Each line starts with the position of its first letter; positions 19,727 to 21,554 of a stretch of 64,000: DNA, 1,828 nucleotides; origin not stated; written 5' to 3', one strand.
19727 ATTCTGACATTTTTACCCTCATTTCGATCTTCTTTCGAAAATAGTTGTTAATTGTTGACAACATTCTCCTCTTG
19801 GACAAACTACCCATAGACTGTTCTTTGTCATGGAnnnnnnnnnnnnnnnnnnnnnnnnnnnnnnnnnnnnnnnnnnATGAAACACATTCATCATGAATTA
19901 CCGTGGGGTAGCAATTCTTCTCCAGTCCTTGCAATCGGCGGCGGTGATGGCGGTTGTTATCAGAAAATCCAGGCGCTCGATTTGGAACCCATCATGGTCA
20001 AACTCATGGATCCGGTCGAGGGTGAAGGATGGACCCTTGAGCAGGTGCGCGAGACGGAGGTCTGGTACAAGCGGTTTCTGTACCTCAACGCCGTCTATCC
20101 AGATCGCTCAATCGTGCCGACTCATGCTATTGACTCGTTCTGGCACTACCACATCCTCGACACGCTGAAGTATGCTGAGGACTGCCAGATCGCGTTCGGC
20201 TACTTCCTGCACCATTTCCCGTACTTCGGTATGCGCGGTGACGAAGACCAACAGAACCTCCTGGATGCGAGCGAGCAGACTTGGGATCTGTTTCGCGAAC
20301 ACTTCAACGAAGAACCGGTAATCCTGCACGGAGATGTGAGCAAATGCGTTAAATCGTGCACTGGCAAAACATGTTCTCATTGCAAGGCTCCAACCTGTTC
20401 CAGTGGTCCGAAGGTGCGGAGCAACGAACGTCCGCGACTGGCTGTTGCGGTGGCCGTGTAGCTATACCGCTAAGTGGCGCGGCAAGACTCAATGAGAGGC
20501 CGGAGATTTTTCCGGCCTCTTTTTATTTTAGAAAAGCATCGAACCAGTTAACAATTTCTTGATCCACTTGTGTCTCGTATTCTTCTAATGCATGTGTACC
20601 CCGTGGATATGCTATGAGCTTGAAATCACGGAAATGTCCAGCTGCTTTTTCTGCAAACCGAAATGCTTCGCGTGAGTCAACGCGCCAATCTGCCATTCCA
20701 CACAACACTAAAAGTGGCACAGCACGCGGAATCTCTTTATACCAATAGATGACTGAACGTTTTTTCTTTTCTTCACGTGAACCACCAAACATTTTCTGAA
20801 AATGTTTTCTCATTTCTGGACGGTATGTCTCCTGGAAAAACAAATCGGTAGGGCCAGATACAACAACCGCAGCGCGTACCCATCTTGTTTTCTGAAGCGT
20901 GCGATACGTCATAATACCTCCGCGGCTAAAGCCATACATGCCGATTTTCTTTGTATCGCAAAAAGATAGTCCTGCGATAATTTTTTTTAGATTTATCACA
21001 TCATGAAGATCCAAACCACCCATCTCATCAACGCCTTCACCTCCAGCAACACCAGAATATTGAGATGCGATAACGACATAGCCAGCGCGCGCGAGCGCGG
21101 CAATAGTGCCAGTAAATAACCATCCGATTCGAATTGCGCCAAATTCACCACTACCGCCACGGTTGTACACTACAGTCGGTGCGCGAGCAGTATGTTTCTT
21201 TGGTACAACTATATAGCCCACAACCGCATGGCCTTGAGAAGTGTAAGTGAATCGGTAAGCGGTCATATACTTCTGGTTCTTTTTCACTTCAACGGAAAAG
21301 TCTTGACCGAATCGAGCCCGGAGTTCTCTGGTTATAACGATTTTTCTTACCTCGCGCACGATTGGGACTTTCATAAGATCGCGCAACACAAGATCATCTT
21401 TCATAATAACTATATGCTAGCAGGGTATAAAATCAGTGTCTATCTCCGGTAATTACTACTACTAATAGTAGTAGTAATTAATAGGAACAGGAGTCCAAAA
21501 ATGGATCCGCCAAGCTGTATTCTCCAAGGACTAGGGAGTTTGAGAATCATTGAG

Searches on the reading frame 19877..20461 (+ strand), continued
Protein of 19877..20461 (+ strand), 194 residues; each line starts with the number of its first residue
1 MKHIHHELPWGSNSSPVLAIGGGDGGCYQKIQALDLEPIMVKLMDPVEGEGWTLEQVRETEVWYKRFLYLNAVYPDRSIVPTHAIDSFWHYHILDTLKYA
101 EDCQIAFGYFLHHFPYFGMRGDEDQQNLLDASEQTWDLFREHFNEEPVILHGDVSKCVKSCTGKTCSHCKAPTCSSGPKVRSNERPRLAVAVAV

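Call 61: search_protein_families(library=ncbifam, proteins=[window:19877-20461:+], max_evalue=0.01)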
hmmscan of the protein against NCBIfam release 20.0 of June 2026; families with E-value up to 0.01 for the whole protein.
window:19877-20461:+ (194 aa): 0 families

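Call 66: search_solved_structures(query=window:19877-20461:+, max_evalue=1)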
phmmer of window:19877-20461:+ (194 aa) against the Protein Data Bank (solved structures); distinct sequences matched with E-value up to 1: 2.
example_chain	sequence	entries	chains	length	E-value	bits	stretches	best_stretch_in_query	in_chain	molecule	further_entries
4q0y_A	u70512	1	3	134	0.081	15.9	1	81-114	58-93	Uncharacterized protein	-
8iyi_A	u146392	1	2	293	0.77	12.7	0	11-32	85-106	KLLA0B09372p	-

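Call 80: predict_structure(alignment_id=A6)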
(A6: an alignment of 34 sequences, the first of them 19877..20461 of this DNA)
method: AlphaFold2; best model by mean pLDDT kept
length: 194 residues; sequences in the alignment: 34
mean_pLDDT: 75.6   pTM: 0.70
mean pLDDT of the five models: 75.6, 74.2, 73.2, 73.2, 72.5
residues with pLDDT >= 90: 92; 70-90: 32; 50-70: 20; < 50: 50
segments of 3 or more residues with pLDDT < 50: 1-22, 151-158, 163-179
pLDDT, mean of each block of 10 residues (from residue 1): 40 41 72 97 94 95 96 92 92 94 94 70 84 91 79 46 46 43 74 63
secondary structure, 60 per line:
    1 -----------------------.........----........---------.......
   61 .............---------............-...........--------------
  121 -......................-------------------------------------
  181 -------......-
elements in order: H24-32 H37-44 H54-73 H83-94 H96-106 H122-143 H188-193

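Call 84: fold_search(model_id=the predicted structure, library=pdb)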
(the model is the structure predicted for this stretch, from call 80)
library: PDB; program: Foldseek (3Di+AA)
matches with E <= 10: 41; with E <= 0.001: 0
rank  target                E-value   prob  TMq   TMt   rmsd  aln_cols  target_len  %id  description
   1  2dbh_MODEL_1_A        2.0e+00  0.04  0.11  0.19  16.7       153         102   15  Solution structure of the carboxyl-terminal CARD-like domain in human TNFR-related death receptor-6 (released 2006-12-19)
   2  2fp2_B                3.4e+00  0.05  0.15  0.18  11.0       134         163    7  Secreted Chorismate Mutase from Mycobacterium tuberculosis (released 2006-03-28)
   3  4r8z_A                3.8e+00  0.04  0.19  0.18  16.6       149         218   13  Crystal Structure of PA4781 HD-GYP domain from Pseudomonas aeruginosa at 2.2A resolution showing a bi-metallic Ni ion  (released 2015-03-04)
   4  3pqa_B                4.0e+00  0.07  0.22  0.11  15.4       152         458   11  Crystal structure of glyceraldehyde-3-phosphate dehydrogenase GapN from Methanocaldococcus jannaschii DSM 2661 (released 2010-12-15)
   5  4u7u_A                4.6e+00  0.04  0.15  0.07  16.7       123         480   12  Crystal structure of RNA-guided immune Cascade complex from E.coli (released 2014-08-27)
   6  8gs7_MODEL_1_A        5.2e+00  0.04  0.15  0.21  16.7       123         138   10  SOLUTION NMR STRUCTURE OF N-TERMINAL DOMAIN OF TRICONEPHILA CLAVIPES MAJOR AMPULLATE SPIDROIN 2 (released 2023-03-15)
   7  8ouw_A                5.2e+00  0.02  0.15  0.15  21.4       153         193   14  Cryo-EM structure of CMG helicase bound to TIM-1/TIPN-1 and homodimeric DNSN-1 on fork DNA (Caenorhabditis elegans) (released 2023-08-16)
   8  7sbe_A                5.2e+00  0.01  0.12  0.11  17.4       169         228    8  Structure of the K. lactis telomerase RNA binding domain (released 2022-09-21)
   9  7bxo_H                5.4e+00  0.03  0.15  0.22  14.7       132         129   11  Crystal structure of the toxin-antitoxin with AMP-PNP (released 2020-09-30)
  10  4r8z_B                5.4e+00  0.03  0.19  0.18  16.6       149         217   13  Crystal Structure of PA4781 HD-GYP domain from Pseudomonas aeruginosa at 2.2A resolution showing a bi-metallic Ni ion  (released 2015-03-04)
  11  9p8s_A                5.4e+00  0.02  0.13  0.07  19.1       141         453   13  Structure of CloA apo (released 2025-07-30)
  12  4m70_I                5.7e+00  0.03  0.15  0.23  10.8       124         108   10  Crystal structure of potato Rx-CC domain in complex with RanGAP2-WPP domain (released 2013-11-13)
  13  9i38_MODEL_1_A        6.0e+00  0.03  0.16  0.24  13.1       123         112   11  Solution structure of the de novo designed monoheme protein m4D2 with bound iron(III) 2,4-dimethyldeuteroporph (released 2026-02-04)
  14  5wdd_A                6.0e+00  0.02  0.14  0.17  13.2       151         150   11  Crystal structure of chicken BOK (released 2018-02-28)
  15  1ukw_A                6.4e+00  0.02  0.15  0.09  14.4       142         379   15  Crystal structure of medium-chain acyl-CoA dehydrogenase from Thermus thermophilus HB8 (released 2004-11-09)
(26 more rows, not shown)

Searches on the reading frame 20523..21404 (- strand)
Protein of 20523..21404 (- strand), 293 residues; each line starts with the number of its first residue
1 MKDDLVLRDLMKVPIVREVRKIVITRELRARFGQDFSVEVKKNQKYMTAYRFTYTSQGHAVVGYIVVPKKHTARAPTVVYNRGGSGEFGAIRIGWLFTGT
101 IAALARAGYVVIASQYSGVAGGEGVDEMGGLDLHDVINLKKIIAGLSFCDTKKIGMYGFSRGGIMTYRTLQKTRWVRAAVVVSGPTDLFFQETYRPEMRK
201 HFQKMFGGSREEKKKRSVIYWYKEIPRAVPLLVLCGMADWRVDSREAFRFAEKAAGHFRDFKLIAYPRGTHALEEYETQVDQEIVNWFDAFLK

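Call 10: search_protein_families(library=pfam, proteins=[window:20523-21404:-], max_evalue=0.01)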
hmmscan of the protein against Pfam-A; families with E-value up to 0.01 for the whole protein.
window:20523-21404:- (293 aa): 7 families
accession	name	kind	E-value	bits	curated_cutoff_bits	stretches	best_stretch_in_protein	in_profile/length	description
PF00326.27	Peptidase_S9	-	7.4e-18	65.3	22.6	1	97-292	3-210/213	Prolyl oligopeptidase family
PF02129.25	Peptidase_S15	-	1.7e-07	31.6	23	1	87-195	46-138/262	X-Pro dipeptidyl-peptidase (S15 family)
PF12146.15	Hydrolase_4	-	3e-05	23.9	27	0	229-273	192-234/239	Serine aminopeptidase, S33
PF20434.5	BD-FAE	-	8.1e-05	22.7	26.8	0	65-251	3-212/215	BD-FAE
PF05448.18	AXE1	-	0.00011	21.5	21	0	40-91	47-99/321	Acetyl xylan esterase (AXE1)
PF01738.24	DLH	-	0.00013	22.1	21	1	146-277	88-192/217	Dienelactone hydrolase family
PF08840.17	BAAT_C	-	0.0012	19.4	20.9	0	149-272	19-159/210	BAAT / Acyl-CoA thioester hydrolase C terminal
